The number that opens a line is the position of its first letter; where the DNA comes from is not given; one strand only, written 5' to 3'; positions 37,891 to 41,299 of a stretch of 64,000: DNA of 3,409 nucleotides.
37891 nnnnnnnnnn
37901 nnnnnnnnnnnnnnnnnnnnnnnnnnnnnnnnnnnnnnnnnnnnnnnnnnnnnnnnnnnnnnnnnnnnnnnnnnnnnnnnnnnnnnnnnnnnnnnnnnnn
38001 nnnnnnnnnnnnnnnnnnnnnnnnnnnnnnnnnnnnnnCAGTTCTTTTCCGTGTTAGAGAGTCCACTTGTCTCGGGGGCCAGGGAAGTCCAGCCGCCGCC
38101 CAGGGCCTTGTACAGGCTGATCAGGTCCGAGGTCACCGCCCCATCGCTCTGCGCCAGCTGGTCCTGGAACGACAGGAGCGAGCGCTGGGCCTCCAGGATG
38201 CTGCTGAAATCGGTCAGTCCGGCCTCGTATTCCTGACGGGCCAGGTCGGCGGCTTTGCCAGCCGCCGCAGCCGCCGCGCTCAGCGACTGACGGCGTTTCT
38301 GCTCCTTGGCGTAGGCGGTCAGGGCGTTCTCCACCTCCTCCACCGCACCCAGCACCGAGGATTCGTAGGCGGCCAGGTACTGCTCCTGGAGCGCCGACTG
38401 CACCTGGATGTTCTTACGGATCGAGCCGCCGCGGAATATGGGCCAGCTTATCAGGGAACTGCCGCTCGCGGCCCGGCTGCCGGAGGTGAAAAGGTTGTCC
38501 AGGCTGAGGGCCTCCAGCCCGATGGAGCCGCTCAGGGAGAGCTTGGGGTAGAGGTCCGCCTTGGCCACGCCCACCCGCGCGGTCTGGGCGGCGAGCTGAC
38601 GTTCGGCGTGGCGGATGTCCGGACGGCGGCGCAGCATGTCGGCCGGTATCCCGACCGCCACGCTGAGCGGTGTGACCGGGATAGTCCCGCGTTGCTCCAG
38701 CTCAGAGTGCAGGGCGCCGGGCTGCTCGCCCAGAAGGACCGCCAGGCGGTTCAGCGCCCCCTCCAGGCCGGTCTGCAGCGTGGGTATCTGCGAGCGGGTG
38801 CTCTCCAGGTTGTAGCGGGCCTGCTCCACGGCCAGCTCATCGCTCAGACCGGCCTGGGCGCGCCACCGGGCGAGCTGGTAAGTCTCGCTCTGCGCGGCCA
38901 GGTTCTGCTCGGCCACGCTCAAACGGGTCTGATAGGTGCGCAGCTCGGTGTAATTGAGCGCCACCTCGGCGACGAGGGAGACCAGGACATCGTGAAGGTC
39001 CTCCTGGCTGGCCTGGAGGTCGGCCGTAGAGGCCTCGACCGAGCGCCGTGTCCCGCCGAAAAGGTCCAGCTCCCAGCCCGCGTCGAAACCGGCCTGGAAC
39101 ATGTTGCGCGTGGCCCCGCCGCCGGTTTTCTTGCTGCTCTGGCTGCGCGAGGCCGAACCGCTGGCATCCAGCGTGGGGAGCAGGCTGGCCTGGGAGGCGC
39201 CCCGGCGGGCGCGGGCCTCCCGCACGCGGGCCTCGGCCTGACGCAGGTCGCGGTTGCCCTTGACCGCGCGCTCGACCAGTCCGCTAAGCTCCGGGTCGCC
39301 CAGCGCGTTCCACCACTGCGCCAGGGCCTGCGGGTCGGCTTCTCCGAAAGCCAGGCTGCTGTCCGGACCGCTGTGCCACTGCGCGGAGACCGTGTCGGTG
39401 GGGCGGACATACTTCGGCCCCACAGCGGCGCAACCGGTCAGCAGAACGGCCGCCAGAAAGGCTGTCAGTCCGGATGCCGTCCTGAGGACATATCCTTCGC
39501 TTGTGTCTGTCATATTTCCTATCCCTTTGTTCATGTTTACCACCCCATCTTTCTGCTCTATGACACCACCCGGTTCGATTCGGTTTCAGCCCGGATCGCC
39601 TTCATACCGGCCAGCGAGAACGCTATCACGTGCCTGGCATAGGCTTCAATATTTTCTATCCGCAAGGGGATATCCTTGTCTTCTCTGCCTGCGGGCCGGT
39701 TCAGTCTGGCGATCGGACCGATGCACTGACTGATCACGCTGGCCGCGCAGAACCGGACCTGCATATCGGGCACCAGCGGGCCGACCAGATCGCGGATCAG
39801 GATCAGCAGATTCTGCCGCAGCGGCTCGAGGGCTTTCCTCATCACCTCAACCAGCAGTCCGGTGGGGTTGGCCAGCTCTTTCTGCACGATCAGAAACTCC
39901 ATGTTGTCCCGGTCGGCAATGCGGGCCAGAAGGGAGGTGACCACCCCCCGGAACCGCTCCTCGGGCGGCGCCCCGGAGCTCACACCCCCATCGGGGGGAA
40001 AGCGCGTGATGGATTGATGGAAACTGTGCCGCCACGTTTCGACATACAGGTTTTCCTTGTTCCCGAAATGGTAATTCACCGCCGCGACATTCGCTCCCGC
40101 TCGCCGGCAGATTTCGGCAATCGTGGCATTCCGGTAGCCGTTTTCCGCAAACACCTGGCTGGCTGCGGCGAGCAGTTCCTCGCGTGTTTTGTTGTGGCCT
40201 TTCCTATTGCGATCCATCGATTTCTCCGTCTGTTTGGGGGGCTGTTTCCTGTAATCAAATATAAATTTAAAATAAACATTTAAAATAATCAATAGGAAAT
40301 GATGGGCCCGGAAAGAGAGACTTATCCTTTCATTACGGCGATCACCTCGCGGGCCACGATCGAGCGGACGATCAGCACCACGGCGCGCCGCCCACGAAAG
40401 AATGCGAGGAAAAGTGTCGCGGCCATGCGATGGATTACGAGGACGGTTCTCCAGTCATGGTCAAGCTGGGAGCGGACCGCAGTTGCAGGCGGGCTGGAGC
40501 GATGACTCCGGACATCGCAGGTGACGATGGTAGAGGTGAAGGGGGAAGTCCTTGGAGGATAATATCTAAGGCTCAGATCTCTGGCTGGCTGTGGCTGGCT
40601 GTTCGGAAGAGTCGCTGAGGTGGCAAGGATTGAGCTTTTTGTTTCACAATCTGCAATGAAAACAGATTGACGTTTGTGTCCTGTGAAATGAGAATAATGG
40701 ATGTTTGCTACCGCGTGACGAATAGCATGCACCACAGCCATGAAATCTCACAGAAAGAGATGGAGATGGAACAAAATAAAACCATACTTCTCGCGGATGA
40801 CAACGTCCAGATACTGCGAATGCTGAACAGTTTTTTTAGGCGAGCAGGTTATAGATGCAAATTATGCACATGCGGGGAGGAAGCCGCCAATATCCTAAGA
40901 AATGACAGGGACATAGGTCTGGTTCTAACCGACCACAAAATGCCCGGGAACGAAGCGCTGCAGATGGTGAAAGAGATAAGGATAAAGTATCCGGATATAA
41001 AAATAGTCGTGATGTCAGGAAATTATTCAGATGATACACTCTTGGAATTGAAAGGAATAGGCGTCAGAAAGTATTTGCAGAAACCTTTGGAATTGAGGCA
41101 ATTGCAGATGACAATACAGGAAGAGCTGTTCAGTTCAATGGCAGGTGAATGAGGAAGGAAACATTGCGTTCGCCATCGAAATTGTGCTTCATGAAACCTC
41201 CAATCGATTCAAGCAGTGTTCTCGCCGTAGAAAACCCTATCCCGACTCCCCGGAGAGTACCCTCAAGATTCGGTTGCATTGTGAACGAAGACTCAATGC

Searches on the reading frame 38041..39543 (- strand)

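Call 14: search_protein_families(library=pfam, proteins=[window:38041-39543:-], max_evalue=0.00001)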
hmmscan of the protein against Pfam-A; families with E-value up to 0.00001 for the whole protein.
window:38041-39543:- (501 aa): 1 family
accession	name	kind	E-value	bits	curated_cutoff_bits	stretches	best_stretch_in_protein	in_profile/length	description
PF02321.23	OEP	-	2.4e-48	164.9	22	2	88-272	3-187/187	Outer membrane efflux protein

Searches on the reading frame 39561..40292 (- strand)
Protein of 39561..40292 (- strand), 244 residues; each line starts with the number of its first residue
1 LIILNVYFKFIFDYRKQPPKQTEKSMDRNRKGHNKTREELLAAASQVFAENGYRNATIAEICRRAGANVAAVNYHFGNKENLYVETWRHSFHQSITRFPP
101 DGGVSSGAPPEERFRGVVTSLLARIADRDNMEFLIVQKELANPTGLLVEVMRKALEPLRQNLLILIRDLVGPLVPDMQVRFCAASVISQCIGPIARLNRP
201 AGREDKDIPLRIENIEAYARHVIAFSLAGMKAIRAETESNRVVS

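Call 14: search_protein_families(library=pfam, proteins=[window:39561-40292:-], max_evalue=0.00001)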
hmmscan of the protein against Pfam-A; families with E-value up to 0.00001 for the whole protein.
window:39561-40292:- (244 aa): 2 families
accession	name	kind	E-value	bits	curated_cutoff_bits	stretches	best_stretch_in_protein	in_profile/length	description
PF09209.16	CecR_C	-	2.9e-22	79.5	24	1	110-230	1-125/125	HTH-type transcriptional dual regulator CecR, C-terminal domain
PF00440.29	TetR_N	-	1.3e-14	54.1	24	1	40-85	1-46/47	Bacterial regulatory proteins, tetR family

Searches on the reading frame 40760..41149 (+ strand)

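Call 14: search_protein_families(library=pfam, proteins=[window:40760-41149:+], max_evalue=0.00001)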
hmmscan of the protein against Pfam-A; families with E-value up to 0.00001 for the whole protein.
window:40760-41149:+ (130 aa): 1 family
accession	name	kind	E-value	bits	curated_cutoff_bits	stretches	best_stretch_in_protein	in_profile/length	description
PF00072.30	Response_reg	-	1.2e-19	70.9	30.2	1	9-119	1-110/111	Response regulator receiver domain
